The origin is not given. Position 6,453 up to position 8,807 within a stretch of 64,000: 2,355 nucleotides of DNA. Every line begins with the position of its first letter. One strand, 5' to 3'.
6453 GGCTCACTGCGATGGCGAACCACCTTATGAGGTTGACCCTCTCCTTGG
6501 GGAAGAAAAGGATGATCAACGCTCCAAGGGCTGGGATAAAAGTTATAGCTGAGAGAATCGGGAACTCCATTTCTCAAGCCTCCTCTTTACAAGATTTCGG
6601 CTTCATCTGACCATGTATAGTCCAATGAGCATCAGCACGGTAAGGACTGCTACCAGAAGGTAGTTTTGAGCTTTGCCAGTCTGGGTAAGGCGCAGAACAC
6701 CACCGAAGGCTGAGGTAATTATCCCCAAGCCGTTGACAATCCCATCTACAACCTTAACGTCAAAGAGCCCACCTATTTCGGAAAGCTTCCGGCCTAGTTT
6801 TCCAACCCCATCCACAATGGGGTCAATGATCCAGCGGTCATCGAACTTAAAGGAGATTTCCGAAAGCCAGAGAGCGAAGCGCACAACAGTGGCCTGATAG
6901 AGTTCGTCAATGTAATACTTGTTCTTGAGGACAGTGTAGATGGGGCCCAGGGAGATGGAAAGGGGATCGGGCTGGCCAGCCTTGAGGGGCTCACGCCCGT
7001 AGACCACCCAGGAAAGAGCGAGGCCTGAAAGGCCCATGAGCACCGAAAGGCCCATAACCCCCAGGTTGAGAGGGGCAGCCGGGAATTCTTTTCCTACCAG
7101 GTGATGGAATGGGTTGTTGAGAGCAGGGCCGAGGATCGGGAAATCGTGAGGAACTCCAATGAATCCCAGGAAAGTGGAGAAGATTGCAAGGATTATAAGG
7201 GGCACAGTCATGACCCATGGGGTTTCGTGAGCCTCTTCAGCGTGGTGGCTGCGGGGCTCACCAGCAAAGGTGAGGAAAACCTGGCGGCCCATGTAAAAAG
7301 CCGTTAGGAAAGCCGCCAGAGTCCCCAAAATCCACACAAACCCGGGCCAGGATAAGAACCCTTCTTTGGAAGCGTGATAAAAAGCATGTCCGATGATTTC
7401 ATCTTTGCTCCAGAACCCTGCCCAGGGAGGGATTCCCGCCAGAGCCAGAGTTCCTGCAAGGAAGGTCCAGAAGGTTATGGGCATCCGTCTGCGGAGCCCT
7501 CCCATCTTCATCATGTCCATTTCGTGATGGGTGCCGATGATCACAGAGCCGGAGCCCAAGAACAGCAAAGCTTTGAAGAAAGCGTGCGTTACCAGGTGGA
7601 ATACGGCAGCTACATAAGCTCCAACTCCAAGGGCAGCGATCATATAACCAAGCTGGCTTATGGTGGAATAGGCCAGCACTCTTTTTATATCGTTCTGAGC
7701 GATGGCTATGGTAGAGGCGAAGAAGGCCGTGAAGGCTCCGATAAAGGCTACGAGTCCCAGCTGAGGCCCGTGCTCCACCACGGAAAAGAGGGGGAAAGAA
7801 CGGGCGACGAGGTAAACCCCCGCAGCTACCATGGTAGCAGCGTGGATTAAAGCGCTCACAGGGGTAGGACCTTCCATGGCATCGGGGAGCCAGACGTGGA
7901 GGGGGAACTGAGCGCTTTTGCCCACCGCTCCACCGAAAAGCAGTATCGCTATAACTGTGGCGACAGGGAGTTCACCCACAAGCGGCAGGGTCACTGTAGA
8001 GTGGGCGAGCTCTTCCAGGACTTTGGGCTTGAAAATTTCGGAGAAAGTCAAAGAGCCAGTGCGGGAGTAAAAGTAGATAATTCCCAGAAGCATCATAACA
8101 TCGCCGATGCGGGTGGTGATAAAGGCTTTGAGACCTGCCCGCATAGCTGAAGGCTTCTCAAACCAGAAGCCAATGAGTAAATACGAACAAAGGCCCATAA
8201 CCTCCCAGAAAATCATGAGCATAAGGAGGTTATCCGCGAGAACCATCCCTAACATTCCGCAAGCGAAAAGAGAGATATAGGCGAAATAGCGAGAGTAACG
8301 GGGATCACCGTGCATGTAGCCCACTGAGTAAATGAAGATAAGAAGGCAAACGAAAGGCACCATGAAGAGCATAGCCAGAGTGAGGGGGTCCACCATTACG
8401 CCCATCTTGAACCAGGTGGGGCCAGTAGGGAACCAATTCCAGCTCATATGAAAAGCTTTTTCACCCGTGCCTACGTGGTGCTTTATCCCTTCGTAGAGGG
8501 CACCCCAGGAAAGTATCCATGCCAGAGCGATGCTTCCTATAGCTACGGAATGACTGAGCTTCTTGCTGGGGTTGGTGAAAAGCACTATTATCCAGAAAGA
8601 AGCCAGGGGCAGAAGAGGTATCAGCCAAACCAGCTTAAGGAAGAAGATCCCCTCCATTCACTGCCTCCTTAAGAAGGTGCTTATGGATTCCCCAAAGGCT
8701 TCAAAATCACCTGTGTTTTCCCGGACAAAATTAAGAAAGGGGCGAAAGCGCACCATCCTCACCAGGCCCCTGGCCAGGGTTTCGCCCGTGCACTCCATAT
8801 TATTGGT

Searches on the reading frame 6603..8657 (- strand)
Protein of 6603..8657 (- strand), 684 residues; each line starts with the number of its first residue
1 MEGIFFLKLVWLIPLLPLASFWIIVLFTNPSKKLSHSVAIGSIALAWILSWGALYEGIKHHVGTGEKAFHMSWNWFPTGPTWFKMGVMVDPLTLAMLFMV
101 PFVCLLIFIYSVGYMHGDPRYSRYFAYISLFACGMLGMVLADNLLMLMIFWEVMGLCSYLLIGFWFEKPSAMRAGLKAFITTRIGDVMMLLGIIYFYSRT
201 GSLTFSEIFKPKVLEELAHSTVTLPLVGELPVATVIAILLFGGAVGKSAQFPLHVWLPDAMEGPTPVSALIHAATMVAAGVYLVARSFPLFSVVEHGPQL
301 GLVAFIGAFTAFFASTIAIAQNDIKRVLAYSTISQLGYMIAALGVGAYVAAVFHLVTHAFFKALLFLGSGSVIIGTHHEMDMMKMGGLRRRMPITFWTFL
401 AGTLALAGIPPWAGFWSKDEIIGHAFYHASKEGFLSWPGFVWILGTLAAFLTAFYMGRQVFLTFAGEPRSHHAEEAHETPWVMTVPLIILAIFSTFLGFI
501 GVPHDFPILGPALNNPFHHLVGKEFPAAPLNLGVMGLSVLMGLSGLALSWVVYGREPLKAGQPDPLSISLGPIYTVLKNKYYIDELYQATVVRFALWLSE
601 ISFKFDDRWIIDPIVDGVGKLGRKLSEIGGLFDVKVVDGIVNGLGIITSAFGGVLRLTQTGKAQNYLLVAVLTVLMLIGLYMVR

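Call 11: search_protein_families(library=pfam, proteins=[window:6603-8657:-])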
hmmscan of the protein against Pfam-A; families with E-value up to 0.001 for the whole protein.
window:6603-8657:- (684 aa): 3 families
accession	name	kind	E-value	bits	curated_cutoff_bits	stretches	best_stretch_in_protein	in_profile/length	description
PF00361.26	Proton_antipo_M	-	1.7e-85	287.2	21.5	1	141-426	1-276/294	NADH:quinone oxidoreductase/Mrp antiporter, TM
PF00662.26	Proton_antipo_N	-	1.7e-17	63.5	24.5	1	75-125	1-51/51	NADH-Ubiquinone oxidoreductase (complex I), chain 5 N-terminus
PF01010.25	Proton_antipo_C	-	3.7e-06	27.2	26.8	1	470-555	87-179/243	NADH-dehyrogenase subunit F, TMs, (complex I) C-terminus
